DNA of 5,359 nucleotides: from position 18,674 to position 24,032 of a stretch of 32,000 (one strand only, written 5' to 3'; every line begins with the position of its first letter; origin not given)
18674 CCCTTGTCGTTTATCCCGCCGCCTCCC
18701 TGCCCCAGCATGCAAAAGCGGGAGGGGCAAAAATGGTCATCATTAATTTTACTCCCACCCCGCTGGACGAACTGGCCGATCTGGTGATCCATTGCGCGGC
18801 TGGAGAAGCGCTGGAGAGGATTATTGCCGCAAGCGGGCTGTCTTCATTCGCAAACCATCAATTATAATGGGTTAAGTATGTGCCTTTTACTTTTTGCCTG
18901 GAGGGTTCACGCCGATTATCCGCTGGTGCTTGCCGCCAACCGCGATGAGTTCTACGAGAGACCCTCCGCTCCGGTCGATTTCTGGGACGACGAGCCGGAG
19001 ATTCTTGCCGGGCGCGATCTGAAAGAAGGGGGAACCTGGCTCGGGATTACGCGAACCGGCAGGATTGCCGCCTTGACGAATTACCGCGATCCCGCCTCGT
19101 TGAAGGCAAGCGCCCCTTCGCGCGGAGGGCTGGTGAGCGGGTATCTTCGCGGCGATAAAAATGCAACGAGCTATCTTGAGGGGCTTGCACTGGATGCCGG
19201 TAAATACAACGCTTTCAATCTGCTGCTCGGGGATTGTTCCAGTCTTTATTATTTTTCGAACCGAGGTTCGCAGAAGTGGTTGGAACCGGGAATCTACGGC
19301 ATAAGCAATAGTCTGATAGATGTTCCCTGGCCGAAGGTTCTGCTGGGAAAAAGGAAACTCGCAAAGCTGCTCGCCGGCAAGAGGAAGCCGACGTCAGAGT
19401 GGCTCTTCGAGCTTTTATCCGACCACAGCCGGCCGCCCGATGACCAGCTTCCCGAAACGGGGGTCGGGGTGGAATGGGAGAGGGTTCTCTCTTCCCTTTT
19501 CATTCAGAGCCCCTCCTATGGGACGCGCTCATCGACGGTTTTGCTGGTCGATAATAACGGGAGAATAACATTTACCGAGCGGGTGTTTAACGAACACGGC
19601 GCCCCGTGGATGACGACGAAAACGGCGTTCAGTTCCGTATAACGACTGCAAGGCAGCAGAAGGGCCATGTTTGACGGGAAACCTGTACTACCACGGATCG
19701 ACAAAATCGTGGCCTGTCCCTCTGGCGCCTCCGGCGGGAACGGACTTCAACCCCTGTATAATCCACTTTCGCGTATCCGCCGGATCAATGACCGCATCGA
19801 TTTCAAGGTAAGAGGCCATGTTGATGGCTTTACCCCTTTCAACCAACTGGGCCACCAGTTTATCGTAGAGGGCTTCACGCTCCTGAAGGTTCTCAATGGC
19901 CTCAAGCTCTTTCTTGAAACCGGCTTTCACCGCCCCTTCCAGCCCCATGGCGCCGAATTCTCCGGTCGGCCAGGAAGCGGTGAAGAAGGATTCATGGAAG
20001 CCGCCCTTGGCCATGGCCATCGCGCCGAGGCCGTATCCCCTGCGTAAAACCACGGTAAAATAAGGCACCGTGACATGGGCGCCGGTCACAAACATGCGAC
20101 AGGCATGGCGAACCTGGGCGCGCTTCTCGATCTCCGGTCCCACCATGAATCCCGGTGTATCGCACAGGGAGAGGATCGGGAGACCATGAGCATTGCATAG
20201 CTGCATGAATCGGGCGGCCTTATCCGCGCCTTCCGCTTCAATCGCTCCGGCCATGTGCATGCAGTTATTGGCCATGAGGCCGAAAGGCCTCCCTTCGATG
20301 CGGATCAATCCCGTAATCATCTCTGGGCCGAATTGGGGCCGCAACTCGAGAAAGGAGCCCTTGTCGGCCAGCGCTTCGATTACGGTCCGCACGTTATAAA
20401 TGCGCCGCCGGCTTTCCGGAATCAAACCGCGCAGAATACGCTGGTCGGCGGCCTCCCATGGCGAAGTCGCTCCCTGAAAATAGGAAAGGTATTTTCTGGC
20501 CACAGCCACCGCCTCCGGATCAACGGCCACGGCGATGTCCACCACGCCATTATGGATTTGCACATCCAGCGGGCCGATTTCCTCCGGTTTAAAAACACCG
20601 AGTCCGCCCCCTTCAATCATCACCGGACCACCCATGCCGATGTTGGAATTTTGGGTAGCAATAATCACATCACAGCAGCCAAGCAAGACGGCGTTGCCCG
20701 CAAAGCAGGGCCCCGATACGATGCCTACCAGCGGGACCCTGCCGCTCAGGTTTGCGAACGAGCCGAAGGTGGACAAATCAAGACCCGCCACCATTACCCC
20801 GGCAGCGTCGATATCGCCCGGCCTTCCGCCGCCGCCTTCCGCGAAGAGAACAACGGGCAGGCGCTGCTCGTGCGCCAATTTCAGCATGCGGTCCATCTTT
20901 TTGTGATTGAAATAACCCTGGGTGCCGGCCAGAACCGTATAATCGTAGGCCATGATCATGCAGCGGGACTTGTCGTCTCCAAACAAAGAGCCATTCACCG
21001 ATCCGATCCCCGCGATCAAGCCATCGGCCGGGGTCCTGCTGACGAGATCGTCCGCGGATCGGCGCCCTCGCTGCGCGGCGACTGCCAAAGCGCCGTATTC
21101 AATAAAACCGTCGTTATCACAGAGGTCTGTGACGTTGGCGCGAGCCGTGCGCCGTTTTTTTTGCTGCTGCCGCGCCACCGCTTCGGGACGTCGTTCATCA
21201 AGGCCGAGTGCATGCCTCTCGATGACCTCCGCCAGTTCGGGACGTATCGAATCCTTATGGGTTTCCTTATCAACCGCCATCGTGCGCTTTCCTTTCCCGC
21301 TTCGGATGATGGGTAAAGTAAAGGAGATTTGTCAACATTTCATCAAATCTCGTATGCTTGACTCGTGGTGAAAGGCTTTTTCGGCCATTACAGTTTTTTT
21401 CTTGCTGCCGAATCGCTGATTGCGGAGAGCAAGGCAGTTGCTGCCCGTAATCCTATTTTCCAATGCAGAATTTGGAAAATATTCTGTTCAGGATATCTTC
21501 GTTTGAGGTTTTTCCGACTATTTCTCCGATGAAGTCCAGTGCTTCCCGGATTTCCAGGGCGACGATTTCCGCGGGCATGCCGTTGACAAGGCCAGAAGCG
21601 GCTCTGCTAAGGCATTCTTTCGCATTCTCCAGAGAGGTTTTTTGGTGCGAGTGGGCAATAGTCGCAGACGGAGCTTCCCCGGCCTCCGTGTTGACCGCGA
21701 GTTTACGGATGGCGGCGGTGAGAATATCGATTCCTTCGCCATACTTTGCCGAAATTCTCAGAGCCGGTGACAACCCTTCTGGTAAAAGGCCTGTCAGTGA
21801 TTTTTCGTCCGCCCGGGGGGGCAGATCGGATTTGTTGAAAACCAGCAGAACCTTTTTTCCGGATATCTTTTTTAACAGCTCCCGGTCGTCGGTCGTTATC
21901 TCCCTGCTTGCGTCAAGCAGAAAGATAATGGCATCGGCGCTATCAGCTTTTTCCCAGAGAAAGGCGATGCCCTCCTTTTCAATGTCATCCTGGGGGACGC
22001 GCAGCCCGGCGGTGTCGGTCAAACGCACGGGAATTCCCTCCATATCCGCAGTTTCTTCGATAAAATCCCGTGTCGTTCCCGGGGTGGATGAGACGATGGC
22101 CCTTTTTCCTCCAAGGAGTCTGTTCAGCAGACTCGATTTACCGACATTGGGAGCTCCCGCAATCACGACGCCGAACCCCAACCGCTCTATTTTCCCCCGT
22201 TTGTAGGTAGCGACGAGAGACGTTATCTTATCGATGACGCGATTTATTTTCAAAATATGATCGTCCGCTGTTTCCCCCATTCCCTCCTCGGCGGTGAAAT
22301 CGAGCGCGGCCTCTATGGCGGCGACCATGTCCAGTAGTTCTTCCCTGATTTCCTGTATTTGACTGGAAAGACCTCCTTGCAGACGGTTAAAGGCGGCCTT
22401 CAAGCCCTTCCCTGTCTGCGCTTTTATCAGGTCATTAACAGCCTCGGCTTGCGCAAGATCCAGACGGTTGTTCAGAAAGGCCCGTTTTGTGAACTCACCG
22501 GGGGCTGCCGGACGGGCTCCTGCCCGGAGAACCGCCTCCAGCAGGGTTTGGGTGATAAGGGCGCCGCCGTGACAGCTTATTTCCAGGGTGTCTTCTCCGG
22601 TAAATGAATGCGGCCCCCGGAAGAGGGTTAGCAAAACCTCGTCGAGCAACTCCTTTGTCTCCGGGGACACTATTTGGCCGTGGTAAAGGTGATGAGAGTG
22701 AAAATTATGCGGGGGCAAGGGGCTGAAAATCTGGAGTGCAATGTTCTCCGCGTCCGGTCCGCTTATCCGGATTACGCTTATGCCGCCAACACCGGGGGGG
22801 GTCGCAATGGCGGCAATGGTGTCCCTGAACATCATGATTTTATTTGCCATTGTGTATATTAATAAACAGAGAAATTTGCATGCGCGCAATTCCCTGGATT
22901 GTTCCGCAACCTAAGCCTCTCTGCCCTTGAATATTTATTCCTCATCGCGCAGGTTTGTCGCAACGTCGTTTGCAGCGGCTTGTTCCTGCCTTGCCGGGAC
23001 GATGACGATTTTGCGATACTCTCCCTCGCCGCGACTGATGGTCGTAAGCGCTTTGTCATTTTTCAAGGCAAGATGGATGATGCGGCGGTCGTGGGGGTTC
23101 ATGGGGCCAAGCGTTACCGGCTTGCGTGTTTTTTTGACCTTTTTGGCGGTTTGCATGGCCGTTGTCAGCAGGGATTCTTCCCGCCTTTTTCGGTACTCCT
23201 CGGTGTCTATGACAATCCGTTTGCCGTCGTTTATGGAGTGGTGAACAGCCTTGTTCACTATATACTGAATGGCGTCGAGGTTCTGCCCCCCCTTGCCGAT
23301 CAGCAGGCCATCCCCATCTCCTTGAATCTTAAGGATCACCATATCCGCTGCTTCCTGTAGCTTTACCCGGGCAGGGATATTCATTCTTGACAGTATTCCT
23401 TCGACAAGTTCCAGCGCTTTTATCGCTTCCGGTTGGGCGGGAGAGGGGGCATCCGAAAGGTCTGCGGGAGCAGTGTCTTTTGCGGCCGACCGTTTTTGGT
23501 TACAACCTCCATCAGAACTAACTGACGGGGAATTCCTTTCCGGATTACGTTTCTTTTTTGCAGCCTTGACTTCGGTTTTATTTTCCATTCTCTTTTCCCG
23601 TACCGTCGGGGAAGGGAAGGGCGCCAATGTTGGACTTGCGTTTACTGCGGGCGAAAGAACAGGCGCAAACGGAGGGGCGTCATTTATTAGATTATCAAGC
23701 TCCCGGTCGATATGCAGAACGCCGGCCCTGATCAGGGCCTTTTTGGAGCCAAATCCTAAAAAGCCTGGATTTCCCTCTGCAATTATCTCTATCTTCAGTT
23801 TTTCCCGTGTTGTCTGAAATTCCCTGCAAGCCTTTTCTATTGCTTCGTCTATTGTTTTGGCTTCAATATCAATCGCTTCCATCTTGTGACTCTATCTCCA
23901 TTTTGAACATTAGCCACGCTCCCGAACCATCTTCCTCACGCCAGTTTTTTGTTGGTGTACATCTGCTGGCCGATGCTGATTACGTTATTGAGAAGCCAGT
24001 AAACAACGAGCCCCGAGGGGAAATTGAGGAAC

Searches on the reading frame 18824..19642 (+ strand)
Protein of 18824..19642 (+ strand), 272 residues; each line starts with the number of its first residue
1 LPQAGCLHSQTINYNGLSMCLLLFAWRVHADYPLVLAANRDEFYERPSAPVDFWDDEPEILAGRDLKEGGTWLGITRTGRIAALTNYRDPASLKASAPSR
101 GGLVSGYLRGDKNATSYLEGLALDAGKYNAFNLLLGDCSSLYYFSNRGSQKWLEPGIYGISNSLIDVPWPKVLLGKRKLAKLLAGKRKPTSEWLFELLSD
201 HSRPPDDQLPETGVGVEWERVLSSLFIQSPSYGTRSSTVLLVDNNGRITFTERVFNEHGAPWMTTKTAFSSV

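Call 53: search_protein_families(library=pfam, proteins=[window:18824-19642:+], max_evalue=0.00001)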
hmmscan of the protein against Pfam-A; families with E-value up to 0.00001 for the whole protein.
window:18824-19642:+ (272 aa): 1 family
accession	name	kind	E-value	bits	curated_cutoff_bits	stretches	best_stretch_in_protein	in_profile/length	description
PF05742.17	TANGO2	-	1.9e-79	267.9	22.6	1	19-256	1-256/257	Transport and Golgi organisation 2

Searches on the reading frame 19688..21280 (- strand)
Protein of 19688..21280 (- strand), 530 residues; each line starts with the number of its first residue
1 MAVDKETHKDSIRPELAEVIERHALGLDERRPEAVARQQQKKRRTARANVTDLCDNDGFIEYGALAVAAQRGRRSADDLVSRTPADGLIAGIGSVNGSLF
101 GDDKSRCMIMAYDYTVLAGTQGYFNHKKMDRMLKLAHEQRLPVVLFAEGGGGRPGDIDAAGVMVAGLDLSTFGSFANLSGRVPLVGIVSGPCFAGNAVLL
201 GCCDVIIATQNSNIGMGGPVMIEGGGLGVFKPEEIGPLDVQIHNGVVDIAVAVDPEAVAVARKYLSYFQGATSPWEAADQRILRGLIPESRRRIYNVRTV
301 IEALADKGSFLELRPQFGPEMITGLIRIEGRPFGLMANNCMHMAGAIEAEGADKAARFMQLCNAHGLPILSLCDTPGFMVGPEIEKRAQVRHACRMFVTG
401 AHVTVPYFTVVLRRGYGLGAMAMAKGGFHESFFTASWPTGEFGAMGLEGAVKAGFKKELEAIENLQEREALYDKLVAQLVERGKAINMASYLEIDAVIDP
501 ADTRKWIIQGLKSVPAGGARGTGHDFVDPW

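Call 54: search_protein_families(library=pfam, proteins=[window:19688-21280:-], max_evalue=0.00001)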
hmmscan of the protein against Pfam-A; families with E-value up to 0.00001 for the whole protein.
window:19688-21280:- (530 aa): 2 families
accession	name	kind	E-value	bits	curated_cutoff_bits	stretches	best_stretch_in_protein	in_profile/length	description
PF01039.27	Carboxyl_trans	-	2.5e-74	251.1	22.3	1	38-510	2-474/493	Carboxyl transferase domain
PF03255.19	ACCA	-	3.1e-13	50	23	1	338-426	119-207/310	Acetyl co-enzyme A carboxylase carboxyltransferase-like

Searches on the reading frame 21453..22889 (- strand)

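Call 54: search_protein_families(library=pfam, proteins=[window:21453-22889:-], max_evalue=0.00001)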
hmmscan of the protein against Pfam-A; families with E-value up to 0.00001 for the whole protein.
window:21453-22889:- (478 aa): 5 families
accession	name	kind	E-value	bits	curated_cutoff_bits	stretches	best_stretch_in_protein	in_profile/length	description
PF12631.12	MnmE_helical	-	2.7e-52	178.4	40.1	1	145-475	1-211/211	MnmE helical domain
PF10396.14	TrmE_N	-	2.3e-43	147.6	29.8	1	24-142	1-117/117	GTP-binding protein TrmE N-terminus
PF01926.29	MMR_HSR1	-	1.9e-26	92.8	21.9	1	241-353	2-113/113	50S ribosome-binding GTPase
PF02421.24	FeoB_N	-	2.4e-08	34.1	27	1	241-392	3-154/156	Ferrous iron transport protein B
PF00350.29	Dynamin_N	-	5.6e-06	26.9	27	0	241-275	1-34/168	Dynamin family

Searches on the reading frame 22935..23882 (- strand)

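Call 54: search_protein_families(library=pfam, proteins=[window:22935-23882:-], max_evalue=0.00001)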
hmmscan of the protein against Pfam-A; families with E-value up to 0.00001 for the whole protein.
window:22935-23882:- (315 aa): 3 families
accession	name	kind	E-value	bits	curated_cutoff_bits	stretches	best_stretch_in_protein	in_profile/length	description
PF14804.11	Jag_N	-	6.5e-19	68.5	25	1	6-53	1-48/50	Jag N-terminus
PF01424.28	R3H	-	3e-17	62.8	26.8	1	237-295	2-59/60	R3H domain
PF13083.13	KH_KhpA-B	-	1.6e-09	38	32.1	1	159-216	3-65/73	KhpA/KhpB, KH domain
